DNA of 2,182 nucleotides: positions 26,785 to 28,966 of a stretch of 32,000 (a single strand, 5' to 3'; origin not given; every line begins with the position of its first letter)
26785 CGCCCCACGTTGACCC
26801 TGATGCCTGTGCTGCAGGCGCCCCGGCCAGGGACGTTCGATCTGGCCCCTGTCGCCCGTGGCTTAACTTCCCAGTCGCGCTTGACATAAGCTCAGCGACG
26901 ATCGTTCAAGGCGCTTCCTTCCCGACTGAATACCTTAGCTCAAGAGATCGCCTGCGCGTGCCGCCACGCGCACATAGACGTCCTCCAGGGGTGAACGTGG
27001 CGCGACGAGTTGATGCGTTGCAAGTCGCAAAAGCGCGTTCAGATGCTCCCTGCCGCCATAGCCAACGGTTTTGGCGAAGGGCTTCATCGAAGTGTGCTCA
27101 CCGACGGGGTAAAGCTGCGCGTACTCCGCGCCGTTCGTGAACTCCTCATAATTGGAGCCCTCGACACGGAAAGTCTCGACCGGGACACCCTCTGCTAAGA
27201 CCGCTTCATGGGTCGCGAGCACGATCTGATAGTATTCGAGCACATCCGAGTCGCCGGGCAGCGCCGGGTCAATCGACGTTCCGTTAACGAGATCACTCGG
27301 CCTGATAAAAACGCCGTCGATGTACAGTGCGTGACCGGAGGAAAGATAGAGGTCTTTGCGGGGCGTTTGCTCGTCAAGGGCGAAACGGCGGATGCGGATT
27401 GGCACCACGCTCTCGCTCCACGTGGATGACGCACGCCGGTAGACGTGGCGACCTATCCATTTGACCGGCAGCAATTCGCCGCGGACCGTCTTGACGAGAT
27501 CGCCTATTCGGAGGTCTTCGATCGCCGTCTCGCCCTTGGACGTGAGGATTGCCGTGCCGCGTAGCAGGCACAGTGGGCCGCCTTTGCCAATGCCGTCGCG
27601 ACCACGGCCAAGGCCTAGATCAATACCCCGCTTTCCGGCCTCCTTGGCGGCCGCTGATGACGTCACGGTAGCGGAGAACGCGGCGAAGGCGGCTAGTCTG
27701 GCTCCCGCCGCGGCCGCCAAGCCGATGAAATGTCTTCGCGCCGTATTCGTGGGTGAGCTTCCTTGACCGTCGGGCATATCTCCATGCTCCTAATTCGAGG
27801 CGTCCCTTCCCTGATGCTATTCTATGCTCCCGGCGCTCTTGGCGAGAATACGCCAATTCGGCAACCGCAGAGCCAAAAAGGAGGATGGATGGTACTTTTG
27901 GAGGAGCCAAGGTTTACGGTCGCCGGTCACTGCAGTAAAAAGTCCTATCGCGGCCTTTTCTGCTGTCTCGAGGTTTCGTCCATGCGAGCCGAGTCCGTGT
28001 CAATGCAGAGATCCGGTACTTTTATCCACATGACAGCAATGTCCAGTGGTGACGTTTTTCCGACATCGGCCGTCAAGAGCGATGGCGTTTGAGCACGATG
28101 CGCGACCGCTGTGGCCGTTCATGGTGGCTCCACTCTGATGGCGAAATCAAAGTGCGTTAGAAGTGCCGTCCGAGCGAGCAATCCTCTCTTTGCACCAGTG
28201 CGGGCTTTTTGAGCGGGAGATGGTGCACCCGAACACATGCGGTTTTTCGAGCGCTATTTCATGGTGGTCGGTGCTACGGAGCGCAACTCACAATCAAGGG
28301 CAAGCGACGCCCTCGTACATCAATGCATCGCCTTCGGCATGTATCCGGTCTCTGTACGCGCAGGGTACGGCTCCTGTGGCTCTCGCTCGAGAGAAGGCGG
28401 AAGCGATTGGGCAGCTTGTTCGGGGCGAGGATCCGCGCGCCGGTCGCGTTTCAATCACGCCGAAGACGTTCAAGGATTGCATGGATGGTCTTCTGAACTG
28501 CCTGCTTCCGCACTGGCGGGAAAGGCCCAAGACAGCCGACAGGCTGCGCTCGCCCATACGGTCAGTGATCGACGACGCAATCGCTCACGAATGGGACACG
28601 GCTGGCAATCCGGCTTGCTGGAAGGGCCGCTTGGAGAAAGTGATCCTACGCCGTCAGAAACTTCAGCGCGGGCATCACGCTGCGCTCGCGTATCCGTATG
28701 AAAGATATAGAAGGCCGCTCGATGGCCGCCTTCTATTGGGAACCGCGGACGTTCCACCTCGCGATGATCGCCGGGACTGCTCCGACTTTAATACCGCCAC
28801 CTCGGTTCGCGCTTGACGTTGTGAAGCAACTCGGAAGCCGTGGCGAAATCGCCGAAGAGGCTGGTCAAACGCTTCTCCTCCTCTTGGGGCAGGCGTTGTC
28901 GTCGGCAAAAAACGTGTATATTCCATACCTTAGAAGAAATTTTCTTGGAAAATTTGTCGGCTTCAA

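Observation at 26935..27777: Minimal Tat-exported Hint-domain protein whose only upstream cargo is a short Gly/Lys/Arg-rich peptide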

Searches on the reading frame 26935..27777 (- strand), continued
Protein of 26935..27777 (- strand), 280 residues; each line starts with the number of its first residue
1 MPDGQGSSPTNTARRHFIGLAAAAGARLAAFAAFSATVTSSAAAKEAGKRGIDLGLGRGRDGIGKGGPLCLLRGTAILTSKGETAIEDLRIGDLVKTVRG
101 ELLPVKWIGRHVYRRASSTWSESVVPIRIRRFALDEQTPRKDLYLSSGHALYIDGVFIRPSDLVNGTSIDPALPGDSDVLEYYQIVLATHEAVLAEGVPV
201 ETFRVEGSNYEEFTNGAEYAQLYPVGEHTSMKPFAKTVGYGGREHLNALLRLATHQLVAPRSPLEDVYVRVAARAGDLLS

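Call 68: search_protein_families(library=pfam, alignment_id=A5, max_evalue=0.0001)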
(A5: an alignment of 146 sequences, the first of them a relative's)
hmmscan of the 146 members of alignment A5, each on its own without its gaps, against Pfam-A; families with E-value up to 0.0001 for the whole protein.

A. member 1, L002:2591-3709:+ (372 aa): 2 families
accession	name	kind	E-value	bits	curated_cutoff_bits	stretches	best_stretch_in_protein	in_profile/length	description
PF00005.33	ABC_tran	-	3.1e-32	112.5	25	1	78-229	1-136/137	ABC transporter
PF08352.17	oligo_HPY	-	4.4e-20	72.3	27.1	1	282-348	2-65/65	Oligopeptide/dipeptide transporter, C-terminal region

B. families by the number of members that match (of 146 scanned): 158 families (the first 25 are shown)
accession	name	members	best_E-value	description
PF00072.30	Response_reg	6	1.3e-30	Response regulator receiver domain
PF12833.13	HTH_18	5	6e-25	Helix-turn-helix domain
PF00165.29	HTH_AraC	5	3.1e-18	Bacterial regulatory helix-turn-helix proteins, AraC family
PF01965.30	DJ-1_PfpI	5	2e-13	DJ-1/PfpI family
PF00990.26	GGDEF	4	2.8e-41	Diguanylate cyclase, GGDEF domain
PF19363.4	DUF5939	3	1.5e-149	Family of unknown function (DUF5939)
PF03466.25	LysR_substrate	3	2.4e-37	LysR substrate binding domain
PF00005.33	ABC_tran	3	1.2e-32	ABC transporter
PF07992.20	Pyr_redox_2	3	3.3e-28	Pyridine nucleotide-disulphide oxidoreductase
PF02518.31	HATPase_c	3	9.9e-26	Histidine kinase-, DNA gyrase B-, and HSP90-like ATPase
PF00126.33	HTH_1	3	9.1e-23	Bacterial regulatory helix-turn-helix protein, lysR family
PF04828.22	GFA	3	1e-22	Glutathione-dependent formaldehyde-activating enzyme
PF00211.25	Guanylate_cyc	3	5.4e-22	Adenylate and Guanylate cyclase catalytic domain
PF03807.23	F420_oxidored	3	3.1e-12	NADP oxidoreductase coenzyme F420-dependent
PF10609.15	ParA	3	1.4e-08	NUBPL iron-transfer P-loop NTPase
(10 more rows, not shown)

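Call 80: get_annotated_region(hit=H28, flank=2500)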
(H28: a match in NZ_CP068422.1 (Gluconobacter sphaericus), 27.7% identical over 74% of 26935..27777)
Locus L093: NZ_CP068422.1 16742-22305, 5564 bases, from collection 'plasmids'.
description: Gluconobacter sphaericus strain SJF2-1 plasmid pSJF2-c, complete sequence
organism: Gluconobacter sphaericus (NCBI taxid 574987)
taxonomy: Bacteria; Pseudomonadota; Alphaproteobacteria; Rhodospirillales; Acetobacteraceae; Gluconobacter; Gluconobacter sphaericus
host: -; source: single cell,Campbell Early grape; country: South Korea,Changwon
typing (MOB-suite, as given by PLSDB): non-mobilizable
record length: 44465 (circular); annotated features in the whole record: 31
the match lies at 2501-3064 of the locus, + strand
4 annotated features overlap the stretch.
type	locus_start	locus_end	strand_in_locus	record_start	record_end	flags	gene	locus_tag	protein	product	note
CDS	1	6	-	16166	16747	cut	-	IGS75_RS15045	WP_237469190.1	site-specific integrase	GO:0015074 - DNA integration [Evidence IEA]; GO:0006310 - DNA recombination [Evidence IEA]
CDS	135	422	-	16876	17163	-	-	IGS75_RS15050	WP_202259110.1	WGR domain-containing protein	-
CDS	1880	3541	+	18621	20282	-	-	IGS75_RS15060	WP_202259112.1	Hint domain-containing protein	-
CDS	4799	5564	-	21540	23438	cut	-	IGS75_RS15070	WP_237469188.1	Hint domain-containing protein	-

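Call 81: get_annotated_region(hit=H30, flank=2500)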
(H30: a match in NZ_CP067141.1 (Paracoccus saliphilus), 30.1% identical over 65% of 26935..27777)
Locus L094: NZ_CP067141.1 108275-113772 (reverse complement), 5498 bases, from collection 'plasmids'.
description: Paracoccus saliphilus strain DSM 18447 plasmid p242883, complete sequence
organism: Paracoccus saliphilus (NCBI taxid 405559)
taxonomy: Bacteria; Pseudomonadota; Alphaproteobacteria; Rhodobacterales; Paracoccaceae; Paracoccus; Paracoccus saliphilus
host: -; source: cell culture,saline-alkali soil; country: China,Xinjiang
typing (MOB-suite, as given by PLSDB): non-mobilizable; replicon rep_cluster_565; mating-pair formation MPF_T
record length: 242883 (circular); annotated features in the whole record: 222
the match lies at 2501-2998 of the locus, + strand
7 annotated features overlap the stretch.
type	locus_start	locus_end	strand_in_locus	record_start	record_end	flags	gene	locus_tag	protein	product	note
CDS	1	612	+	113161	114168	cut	-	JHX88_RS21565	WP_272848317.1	YeeE/YedE family protein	-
CDS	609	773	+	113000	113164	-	-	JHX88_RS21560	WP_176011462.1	hypothetical protein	-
CDS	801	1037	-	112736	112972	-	-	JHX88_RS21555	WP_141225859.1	hypothetical protein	-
CDS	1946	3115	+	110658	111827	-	-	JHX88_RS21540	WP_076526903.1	Hint domain-containing protein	-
CDS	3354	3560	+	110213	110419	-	-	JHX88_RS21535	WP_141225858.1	hypothetical protein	-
CDS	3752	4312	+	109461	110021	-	-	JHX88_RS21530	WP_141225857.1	hypothetical protein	-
CDS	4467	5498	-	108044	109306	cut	-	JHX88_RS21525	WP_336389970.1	capsular biosynthesis protein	-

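Call 82: get_annotated_region(hit=H31, flank=2500)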
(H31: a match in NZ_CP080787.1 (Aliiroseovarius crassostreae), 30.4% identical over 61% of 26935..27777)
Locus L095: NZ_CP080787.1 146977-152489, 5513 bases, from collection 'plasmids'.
description: Aliiroseovarius crassostreae strain S212 plasmid unnamed1, complete sequence
organism: Aliiroseovarius crassostreae (NCBI taxid 154981)
taxonomy: Bacteria; Pseudomonadota; Alphaproteobacteria; Rhodobacterales; Paracoccaceae; Aliiroseovarius; Aliiroseovarius crassostreae
host: -; source: -; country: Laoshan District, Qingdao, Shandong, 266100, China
typing (MOB-suite, as given by PLSDB): non-mobilizable
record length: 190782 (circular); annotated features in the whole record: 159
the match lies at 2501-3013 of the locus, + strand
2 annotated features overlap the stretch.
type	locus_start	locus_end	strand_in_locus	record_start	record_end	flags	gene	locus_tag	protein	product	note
CDS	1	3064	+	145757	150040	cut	-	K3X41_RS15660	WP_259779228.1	Hint domain-containing protein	-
CDS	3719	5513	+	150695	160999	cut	-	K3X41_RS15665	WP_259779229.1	SpvB/TcaC N-terminal domain-containing protein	-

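Call 83: get_annotated_region(hit=H34, flank=2500)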
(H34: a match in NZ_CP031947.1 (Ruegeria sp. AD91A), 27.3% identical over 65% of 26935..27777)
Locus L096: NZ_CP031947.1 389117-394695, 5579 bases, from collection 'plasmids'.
description: Ruegeria sp. AD91A plasmid unnamed1, complete sequence
organism: Ruegeria sp. AD91A (NCBI taxid 2293862)
taxonomy: Bacteria; Pseudomonadota; Alphaproteobacteria; Rhodobacterales; Roseobacteraceae; Ruegeria; Ruegeria sp. AD91A
host: -; source: -; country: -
typing (MOB-suite, as given by PLSDB): non-mobilizable
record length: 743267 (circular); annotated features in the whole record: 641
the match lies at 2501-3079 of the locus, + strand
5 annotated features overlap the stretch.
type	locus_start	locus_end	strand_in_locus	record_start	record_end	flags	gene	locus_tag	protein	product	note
CDS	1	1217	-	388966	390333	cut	-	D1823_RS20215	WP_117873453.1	cbb3-type cytochrome c oxidase subunit I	GO:0009060 - aerobic respiration [Evidence IEA]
CDS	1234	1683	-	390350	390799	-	-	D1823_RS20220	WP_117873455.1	cytochrome c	-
CDS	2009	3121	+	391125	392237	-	-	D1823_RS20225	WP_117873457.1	Hint domain-containing protein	-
CDS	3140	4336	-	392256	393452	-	-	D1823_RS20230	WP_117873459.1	NnrS family protein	-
CDS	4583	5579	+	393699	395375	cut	-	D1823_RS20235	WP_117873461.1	cytochrome D1 domain-containing protein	-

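Call 84: get_annotated_region(hit=H35, flank=2500)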
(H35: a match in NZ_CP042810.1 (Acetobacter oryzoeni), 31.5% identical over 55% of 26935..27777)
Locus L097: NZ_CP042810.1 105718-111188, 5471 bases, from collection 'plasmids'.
description: Acetobacter oryzoeni strain B6 plasmid unnamed2, complete sequence
organism: Acetobacter oryzoeni (NCBI taxid 2500548)
taxonomy: Bacteria; Pseudomonadota; Alphaproteobacteria; Rhodospirillales; Acetobacteraceae; Acetobacter; Acetobacter oryzoeni
host: -; source: vinegar,vinegar; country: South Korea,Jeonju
typing (MOB-suite, as given by PLSDB): non-mobilizable; replicon rep_cluster_1288
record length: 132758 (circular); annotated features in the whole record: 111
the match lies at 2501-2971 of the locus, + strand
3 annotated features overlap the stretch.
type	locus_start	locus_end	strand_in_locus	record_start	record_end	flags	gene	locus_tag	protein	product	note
CDS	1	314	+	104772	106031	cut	-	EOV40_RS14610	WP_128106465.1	autotransporter strand-loop-strand O-heptosyltransferase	-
CDS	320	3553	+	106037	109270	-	-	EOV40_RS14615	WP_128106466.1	Hint domain-containing protein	-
CDS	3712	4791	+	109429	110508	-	-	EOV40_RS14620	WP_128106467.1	IS5 family transposase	-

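Call 85: get_annotated_region(hit=H29, flank=2500)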
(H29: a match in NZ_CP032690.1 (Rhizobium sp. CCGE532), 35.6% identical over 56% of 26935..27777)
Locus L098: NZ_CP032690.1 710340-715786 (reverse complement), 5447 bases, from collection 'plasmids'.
description: Rhizobium sp. CCGE532 plasmid pRCCGE532d, complete sequence
organism: Rhizobium sp. CCGE532 (NCBI taxid 2364272)
taxonomy: Bacteria; Pseudomonadota; Alphaproteobacteria; Hyphomicrobiales; Rhizobiaceae; Rhizobium; Rhizobium sp. CCGE532
host: -; source: Phaseolus; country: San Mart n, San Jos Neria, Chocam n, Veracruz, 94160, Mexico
typing (MOB-suite, as given by PLSDB): non-mobilizable
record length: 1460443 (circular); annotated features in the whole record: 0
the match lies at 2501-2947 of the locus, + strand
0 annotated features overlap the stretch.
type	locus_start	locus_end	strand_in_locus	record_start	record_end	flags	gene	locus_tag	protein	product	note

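Call 90: search_protein_families(library=padloc, proteins=[window:26935-27777:-], max_evalue=1)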
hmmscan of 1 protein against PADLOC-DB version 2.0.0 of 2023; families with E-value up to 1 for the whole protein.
window:26935-27777:- (280 aa): 0 families
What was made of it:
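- No PADLOC hit (call 90).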

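Call 91: search_protein_families(library=phrogs, proteins=[window:26935-27777:-], max_evalue=1)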
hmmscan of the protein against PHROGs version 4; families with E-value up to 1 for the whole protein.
window:26935-27777:- (280 aa): 1 family
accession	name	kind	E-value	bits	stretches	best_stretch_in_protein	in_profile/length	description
phrog_36001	-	unknown function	0.012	14.9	1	54-101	81-128/715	-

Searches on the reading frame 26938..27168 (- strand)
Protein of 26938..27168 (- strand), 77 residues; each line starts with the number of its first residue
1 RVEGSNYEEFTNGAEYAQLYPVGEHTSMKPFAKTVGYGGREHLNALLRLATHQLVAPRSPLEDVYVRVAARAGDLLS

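Call 44: search_protein_representatives(protein=window:26938-27168:-)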
Query: 77 residues. Proteins with E-value up to 0.001 (for the whole library): 38; up to 1e-10: 4; up to 1e-30: 1. The best 38 are listed.
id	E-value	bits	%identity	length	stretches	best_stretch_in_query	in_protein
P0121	6.8e-42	156.5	97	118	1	2-76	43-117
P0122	5.4e-15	71.3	53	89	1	2-74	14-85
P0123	1.2e-11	60.6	47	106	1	4-76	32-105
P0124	8.1e-11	58.0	58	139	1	3-57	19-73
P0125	1.1e-09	54.4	44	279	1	5-75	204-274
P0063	1.4e-09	54.1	48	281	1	3-75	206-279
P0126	1.4e-09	54.1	43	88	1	6-75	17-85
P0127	1.3e-08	51.1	46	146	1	5-76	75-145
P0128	3.3e-08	49.8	46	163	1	2-72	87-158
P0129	3.4e-08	49.7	45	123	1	3-76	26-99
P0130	7.5e-08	48.6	38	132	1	3-76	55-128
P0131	1.4e-07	47.8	48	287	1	2-76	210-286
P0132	1.3e-06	44.7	40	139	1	5-71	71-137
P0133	3.2e-06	43.5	40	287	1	2-74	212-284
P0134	3.3e-06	43.4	51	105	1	3-55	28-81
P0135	4.3e-06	43.1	41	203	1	6-75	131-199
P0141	3.7e-05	40.1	37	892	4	2-40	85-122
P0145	6.0e-05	39.4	48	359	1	13-75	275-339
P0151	1.0e-04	38.7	44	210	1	7-75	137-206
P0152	1.5e-04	38.2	37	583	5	10-56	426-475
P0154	1.8e-04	37.9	46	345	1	4-74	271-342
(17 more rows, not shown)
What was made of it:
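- Tried and rejected: A phmmer search with residues 204-280 against 1.84 billion representatives gave 38 hits (call 44).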

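Call 45: search_protein_families(library=pfam, proteins=[P0141, P0152, P0145, P0154, P0135, P0151, P0124], max_evalue=0.01)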
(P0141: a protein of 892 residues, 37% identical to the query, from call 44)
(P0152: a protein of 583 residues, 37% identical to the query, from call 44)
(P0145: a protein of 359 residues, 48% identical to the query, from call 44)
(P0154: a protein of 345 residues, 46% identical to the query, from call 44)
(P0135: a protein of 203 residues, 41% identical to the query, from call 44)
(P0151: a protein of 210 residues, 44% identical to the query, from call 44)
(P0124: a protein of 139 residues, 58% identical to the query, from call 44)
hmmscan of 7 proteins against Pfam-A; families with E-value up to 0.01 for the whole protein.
P0141 (892 aa): 2 families
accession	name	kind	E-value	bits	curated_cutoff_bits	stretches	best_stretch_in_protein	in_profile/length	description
PF02171.23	Piwi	-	1.1e-54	186.2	28.9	1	536-852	10-301/302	Piwi domain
PF08699.15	ArgoL1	-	1.4e-06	28.2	22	0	62-74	40-52/52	Argonaute linker 1 domain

P0152 (583 aa): 4 families
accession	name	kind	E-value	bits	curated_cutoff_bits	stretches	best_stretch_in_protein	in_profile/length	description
PF20901.3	Sf6_terminase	-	3.7e-11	43.5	27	0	346-382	27-63/106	Bacteriophage Sf6, terminase small subunit-like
PF08069.17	Ribosomal_S13_N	-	1.6e-07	31.7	25.4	0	244-271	9-37/60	Ribosomal S13/S15 N-terminal domain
PF17862.7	AAA_lid_3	-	2.8e-07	30.4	27.2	0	32-40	7-15/45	AAA+ lid domain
PF22473.1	PilJ_Pilin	-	8.6e-05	22.9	26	0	225-246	42-63/81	PilJ, Pilin domain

P0145 (359 aa): 1 family
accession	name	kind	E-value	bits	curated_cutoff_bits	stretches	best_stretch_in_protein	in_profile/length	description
PF13403.11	Hint_2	-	3.9e-41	141.3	28.4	1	137-272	2-145/147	Hint domain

P0154 (345 aa): 1 family
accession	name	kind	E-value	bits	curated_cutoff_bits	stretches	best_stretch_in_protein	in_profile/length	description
PF13403.11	Hint_2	-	2.9e-42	145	28.4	1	133-268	2-145/147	Hint domain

P0135 (203 aa): 1 family
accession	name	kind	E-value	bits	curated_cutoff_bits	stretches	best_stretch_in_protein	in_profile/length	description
PF13403.11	Hint_2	-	1.8e-36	126.2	28.4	1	2-128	11-146/147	Hint domain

P0151 (210 aa): 1 family
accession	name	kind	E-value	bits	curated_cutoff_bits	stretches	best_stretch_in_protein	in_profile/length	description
PF13403.11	Hint_2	-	8.9e-07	29.8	28.4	1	93-134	107-146/147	Hint domain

P0124 (139 aa): 0 families
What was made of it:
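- A search of 1.84 billion representatives found it nowhere else (calls 44, 45).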

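Call 91: search_protein_families(library=phrogs, proteins=[window:26938-27168:-], max_evalue=1)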
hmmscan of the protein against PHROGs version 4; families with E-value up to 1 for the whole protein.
window:26938-27168:- (77 aa): 0 families

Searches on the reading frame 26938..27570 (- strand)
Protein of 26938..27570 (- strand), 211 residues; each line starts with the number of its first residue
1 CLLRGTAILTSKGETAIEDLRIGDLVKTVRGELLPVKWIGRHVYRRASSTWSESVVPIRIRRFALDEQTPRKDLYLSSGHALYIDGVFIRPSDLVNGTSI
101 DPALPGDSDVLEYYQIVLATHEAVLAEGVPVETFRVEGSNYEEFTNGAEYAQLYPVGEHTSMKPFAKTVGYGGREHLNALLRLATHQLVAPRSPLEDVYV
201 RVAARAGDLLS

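Call 79: find_homologous_proteins(query=A4, max_evalue=0.001)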
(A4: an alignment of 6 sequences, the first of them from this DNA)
Query A4 (6 sequences) (211 aa, profile of the alignment): 751 proteins with E <= 0.001 among 5221 candidates; the best 120 are listed.
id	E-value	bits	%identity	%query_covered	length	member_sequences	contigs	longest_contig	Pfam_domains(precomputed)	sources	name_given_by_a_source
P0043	6.1e-87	309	58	100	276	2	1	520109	PF13403.12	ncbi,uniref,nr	ncbi:Hint domain-containing protein [Phyllobacterium myrsinacearum]|uniref:Hedgehog/Intein (Hint) do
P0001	1.4e-81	291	98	100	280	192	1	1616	PF13403.12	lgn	-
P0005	3.0e-78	281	90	100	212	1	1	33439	PF13403.12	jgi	jgi:hypothetical protein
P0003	1.2e-75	272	86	99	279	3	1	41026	PF13403.12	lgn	-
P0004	3.4e-74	267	85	99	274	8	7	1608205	PF13403.12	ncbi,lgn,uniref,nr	ncbi:Hint domain-containing protein (plasmid) [Sinorhizobium medicae]|uniref:Hint domain-containing 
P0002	1.8e-73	265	86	98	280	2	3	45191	PF13403.12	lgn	-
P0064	7.3e-73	263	58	100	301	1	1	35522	PF13403.12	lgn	-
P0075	1.9e-71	258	56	99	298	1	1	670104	PF13403.12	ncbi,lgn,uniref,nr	ncbi:Hint domain-containing protein [Rhizobium sp. BK251]|uniref:Hint domain-containing protein n=1 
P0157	1.0e-70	256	56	98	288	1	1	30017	PF13403.12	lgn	-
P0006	1.2e-70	256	67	100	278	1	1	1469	PF13403.12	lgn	-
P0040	1.6e-70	255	66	98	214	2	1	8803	PF13403.12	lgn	-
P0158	4.3e-70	254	59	98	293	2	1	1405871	PF13403.12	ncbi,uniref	ncbi:Hint domain-containing protein [Pararhizobium sp. LjRoot255]|uniref:Hint domain-containing prot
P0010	8.0e-70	253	66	100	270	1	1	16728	PF13403.12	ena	-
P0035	3.5e-69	251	64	99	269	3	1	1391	PF13403.12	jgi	jgi:hypothetical protein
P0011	4.5e-69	251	67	98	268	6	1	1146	PF13403.12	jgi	jgi:Hint domain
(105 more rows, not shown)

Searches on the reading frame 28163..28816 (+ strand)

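Call 9: search_protein_families(library=pfam, proteins=[window:28163-28816:+], max_evalue=0.001)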
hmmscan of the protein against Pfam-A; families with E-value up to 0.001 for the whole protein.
window:28163-28816:+ (217 aa): 1 family
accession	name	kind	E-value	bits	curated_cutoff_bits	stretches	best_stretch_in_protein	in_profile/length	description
PF22022.2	Phage_int_M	-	7.1e-06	26.6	27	1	110-155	49-95/96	Phage integrase central domain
